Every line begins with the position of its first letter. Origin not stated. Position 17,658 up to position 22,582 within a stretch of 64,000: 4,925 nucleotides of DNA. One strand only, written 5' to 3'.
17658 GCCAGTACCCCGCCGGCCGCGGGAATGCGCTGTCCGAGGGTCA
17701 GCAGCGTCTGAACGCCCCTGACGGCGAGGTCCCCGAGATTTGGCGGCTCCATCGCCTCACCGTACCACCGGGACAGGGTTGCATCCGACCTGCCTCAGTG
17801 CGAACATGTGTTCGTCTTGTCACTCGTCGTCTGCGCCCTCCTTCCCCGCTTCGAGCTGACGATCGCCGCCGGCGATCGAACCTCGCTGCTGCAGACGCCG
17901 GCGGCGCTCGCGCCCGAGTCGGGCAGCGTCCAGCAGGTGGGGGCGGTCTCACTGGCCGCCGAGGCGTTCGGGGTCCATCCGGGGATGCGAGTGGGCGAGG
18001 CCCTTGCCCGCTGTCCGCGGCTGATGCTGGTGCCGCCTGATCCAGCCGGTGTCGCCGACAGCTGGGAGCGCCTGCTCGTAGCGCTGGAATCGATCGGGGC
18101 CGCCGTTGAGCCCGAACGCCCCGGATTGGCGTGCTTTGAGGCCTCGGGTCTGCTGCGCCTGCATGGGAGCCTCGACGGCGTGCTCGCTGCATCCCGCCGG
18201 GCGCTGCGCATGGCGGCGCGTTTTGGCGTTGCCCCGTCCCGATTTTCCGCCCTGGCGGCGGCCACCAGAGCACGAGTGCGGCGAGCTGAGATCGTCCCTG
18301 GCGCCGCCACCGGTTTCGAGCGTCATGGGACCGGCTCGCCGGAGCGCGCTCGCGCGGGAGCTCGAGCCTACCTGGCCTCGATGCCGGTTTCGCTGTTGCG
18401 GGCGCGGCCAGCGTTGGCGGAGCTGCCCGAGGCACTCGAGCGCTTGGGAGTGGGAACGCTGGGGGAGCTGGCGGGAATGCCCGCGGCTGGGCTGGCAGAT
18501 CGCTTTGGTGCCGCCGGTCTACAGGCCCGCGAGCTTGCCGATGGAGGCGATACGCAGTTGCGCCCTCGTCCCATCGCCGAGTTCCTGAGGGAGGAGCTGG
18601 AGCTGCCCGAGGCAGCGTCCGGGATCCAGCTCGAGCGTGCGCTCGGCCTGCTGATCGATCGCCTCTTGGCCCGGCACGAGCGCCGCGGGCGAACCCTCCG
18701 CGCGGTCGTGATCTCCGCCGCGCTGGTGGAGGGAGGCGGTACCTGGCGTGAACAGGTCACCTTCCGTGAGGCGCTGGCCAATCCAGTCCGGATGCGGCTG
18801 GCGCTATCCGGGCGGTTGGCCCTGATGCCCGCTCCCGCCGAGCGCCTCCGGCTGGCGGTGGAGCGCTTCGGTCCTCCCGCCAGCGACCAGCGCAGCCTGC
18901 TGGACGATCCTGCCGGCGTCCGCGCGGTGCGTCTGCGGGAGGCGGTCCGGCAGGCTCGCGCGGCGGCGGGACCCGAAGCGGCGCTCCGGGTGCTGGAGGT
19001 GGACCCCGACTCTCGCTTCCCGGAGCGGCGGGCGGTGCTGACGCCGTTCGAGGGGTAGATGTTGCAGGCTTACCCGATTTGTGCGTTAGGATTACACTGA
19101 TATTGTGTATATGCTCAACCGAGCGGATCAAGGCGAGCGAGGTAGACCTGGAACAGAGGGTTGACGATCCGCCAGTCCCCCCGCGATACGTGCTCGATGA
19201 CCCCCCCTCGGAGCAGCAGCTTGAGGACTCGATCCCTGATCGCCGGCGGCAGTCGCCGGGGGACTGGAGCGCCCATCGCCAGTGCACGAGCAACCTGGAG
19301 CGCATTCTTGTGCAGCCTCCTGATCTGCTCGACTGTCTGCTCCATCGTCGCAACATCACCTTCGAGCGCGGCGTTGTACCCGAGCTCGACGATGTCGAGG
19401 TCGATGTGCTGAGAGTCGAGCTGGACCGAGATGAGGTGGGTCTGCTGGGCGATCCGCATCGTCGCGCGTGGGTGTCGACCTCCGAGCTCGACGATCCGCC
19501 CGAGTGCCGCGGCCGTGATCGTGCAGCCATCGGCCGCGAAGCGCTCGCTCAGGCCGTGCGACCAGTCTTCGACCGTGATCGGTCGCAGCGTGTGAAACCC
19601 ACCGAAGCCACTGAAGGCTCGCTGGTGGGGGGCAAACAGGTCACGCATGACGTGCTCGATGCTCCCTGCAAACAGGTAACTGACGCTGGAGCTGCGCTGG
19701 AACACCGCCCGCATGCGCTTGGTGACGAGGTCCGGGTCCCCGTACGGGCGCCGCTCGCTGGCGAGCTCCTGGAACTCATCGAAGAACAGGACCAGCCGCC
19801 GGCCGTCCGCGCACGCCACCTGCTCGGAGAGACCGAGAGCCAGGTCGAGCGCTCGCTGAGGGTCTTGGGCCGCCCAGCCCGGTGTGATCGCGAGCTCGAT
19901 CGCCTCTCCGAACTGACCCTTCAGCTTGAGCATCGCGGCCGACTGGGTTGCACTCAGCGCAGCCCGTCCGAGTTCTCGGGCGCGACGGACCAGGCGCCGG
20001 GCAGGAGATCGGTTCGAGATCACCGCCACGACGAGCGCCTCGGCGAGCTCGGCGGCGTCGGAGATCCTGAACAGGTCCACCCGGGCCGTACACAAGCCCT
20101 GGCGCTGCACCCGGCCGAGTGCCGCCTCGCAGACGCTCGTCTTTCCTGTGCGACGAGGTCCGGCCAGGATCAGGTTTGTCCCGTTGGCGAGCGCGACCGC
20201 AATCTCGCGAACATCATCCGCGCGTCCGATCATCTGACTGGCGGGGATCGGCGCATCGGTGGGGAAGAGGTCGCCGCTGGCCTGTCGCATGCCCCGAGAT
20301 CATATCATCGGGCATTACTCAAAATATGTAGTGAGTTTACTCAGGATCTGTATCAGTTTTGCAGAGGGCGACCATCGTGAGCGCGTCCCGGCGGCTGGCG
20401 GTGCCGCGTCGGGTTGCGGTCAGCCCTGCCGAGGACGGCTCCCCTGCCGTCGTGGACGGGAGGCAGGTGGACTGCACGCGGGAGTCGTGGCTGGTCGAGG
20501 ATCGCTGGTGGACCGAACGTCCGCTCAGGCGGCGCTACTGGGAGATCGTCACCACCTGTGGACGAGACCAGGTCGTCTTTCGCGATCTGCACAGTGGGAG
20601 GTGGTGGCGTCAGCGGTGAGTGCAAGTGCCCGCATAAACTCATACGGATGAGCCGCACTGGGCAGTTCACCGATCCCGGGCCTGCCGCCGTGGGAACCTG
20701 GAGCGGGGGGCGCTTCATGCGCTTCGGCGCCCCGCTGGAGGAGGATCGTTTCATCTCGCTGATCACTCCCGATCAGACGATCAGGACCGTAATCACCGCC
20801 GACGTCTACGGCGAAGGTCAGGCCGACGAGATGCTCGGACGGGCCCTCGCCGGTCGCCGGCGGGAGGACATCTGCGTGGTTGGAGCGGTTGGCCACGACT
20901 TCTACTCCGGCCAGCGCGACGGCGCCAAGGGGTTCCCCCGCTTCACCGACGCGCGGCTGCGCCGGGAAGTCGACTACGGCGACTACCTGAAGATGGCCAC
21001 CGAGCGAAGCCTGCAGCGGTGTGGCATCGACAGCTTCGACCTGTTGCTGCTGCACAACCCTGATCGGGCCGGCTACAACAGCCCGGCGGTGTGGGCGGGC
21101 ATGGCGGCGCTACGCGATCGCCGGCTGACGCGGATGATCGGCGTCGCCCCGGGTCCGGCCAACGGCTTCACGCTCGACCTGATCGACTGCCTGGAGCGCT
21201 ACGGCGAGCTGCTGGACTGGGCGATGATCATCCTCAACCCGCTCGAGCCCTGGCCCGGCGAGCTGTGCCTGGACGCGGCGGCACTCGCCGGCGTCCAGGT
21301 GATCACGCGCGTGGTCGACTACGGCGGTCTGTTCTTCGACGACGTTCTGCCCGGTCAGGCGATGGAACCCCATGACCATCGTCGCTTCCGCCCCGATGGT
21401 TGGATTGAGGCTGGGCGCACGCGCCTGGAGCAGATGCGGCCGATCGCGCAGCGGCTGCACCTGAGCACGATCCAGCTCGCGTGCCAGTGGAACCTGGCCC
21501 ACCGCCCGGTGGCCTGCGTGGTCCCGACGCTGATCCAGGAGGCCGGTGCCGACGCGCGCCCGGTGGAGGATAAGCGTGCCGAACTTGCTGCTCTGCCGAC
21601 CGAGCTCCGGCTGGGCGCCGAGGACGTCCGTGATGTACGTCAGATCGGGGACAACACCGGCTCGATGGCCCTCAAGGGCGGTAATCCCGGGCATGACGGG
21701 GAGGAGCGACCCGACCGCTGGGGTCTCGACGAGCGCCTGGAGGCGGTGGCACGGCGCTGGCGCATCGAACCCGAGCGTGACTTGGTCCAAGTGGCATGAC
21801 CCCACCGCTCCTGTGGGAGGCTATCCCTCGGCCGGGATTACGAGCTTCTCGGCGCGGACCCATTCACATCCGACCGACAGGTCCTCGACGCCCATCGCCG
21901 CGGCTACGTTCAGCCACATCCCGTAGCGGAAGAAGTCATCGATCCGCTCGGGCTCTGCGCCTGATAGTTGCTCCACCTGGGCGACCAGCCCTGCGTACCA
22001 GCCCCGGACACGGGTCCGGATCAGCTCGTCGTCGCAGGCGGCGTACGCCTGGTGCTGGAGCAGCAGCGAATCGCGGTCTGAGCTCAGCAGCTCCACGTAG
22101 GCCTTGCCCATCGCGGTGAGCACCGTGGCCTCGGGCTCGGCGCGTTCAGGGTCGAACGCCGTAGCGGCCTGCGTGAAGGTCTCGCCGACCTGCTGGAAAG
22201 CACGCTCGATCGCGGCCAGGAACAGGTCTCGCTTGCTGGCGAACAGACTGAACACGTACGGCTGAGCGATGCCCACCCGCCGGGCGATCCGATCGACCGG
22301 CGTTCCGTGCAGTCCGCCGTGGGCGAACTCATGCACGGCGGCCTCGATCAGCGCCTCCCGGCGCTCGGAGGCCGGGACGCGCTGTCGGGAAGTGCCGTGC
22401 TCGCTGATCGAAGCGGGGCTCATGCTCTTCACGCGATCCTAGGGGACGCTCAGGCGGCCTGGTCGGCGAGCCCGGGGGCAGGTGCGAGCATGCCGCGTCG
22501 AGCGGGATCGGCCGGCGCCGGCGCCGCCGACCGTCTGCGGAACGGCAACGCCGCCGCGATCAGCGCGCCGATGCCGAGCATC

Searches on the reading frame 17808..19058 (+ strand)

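Call 10: search_protein_families(library=pfam, proteins=[window:17808-19058:+], max_evalue=0.001)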
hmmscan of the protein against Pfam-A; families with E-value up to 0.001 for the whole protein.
window:17808-19058:+ (416 aa): 1 family
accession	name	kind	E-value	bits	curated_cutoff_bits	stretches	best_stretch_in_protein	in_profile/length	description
PF00817.25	IMS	-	9.8e-11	42.2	23.2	1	17-151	8-146/148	impB/mucB/samB family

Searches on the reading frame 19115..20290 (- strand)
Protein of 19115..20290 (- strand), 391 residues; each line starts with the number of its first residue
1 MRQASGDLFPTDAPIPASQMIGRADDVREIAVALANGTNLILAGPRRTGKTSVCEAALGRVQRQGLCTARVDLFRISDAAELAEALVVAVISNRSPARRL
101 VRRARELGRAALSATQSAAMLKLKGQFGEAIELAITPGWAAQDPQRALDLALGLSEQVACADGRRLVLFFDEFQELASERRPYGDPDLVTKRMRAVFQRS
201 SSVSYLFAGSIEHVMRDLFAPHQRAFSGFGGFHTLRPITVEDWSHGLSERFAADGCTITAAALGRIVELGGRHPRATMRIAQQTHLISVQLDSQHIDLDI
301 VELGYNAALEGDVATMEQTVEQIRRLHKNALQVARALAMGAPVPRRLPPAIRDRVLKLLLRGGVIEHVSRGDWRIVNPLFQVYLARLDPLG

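Call 10: search_protein_families(library=pfam, proteins=[window:19115-20290:-], max_evalue=0.001)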
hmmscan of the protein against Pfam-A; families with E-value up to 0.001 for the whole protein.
window:19115-20290:- (391 aa): 2 families
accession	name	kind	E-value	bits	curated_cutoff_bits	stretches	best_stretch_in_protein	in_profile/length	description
PF13191.12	AAA_16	-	3e-07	31.5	32.6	1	21-178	3-146/167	AAA ATPase domain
PF13401.12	AAA_22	-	0.00039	21.2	27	0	38-176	6-96/130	AAA domain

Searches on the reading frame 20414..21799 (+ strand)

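Call 10: search_protein_families(library=pfam, proteins=[window:20414-21799:+], max_evalue=0.001)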
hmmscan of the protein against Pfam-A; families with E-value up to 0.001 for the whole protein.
window:20414-21799:+ (461 aa): 1 family
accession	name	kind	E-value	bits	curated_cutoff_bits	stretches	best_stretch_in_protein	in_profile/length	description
PF00248.27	Aldo_ket_red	-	2.5e-18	66.6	24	1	123-372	33-260/291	Aldo/keto reductase family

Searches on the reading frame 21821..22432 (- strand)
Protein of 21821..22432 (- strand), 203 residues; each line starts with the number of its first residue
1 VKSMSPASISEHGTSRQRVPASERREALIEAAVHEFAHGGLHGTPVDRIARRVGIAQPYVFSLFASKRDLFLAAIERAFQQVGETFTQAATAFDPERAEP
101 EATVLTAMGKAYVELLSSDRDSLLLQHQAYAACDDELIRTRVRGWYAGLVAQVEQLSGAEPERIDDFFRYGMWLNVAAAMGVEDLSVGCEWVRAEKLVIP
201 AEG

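Call 10: search_protein_families(library=pfam, proteins=[window:21821-22432:-], max_evalue=0.001)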
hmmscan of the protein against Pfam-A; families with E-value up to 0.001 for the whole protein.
window:21821-22432:- (203 aa): 1 family
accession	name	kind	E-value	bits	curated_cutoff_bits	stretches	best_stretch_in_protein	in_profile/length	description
PF00440.29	TetR_N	-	9.1e-12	45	24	1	28-74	1-47/47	Bacterial regulatory proteins, tetR family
